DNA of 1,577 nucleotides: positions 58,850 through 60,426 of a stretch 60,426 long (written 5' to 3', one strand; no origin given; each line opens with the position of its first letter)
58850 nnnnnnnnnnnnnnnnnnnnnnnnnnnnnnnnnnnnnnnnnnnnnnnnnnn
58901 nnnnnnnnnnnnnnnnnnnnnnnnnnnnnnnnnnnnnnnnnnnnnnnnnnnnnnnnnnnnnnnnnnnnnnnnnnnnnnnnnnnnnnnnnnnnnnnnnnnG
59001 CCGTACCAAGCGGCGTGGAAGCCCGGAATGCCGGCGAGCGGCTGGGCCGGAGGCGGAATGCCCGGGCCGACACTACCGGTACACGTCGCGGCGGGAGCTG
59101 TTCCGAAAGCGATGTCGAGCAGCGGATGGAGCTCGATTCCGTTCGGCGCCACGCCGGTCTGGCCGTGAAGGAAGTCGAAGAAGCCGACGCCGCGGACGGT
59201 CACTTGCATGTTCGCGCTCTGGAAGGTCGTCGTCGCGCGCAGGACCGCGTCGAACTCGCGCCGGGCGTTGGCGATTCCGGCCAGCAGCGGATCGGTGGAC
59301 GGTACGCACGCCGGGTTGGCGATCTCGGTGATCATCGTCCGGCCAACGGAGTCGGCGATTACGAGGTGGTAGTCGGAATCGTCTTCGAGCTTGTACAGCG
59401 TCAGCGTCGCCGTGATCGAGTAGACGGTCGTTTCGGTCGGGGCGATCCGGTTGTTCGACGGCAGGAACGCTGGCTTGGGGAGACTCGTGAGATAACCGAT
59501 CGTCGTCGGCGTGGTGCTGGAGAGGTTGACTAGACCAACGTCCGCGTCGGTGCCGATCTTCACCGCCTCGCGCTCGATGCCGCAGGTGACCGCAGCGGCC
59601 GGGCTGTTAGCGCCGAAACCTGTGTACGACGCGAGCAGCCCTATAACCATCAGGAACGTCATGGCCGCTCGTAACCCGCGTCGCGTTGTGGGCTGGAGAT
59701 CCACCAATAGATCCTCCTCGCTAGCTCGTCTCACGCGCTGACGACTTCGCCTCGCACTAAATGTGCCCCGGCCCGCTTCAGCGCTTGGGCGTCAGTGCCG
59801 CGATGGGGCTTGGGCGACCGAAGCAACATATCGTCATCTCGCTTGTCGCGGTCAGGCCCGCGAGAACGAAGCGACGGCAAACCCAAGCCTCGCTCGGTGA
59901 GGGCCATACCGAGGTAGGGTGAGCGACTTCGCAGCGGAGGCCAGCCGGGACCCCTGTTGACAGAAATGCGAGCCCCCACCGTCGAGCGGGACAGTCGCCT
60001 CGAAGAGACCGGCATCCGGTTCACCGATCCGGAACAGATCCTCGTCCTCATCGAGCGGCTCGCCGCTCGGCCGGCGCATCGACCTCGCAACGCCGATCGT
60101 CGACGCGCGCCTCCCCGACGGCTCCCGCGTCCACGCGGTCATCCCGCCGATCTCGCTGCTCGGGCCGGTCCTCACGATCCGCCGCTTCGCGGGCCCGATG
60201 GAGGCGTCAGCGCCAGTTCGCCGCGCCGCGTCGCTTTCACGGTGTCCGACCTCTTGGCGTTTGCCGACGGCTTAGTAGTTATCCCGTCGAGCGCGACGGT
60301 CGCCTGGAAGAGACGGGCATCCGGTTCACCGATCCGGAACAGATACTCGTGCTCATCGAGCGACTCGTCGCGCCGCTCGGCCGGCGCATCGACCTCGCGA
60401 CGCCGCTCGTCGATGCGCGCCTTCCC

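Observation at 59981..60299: A third, diverged copy of the target: a frameshifted cpaF segment starting exactly at the TSD position lies just inside the right TIR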

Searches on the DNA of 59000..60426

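Call 73: search_rna_families(source=window, start=59000, end=60426, threshold=evalue, max_evalue=1)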
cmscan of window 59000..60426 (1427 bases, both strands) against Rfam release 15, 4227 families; matches with E-value up to 1: 0.
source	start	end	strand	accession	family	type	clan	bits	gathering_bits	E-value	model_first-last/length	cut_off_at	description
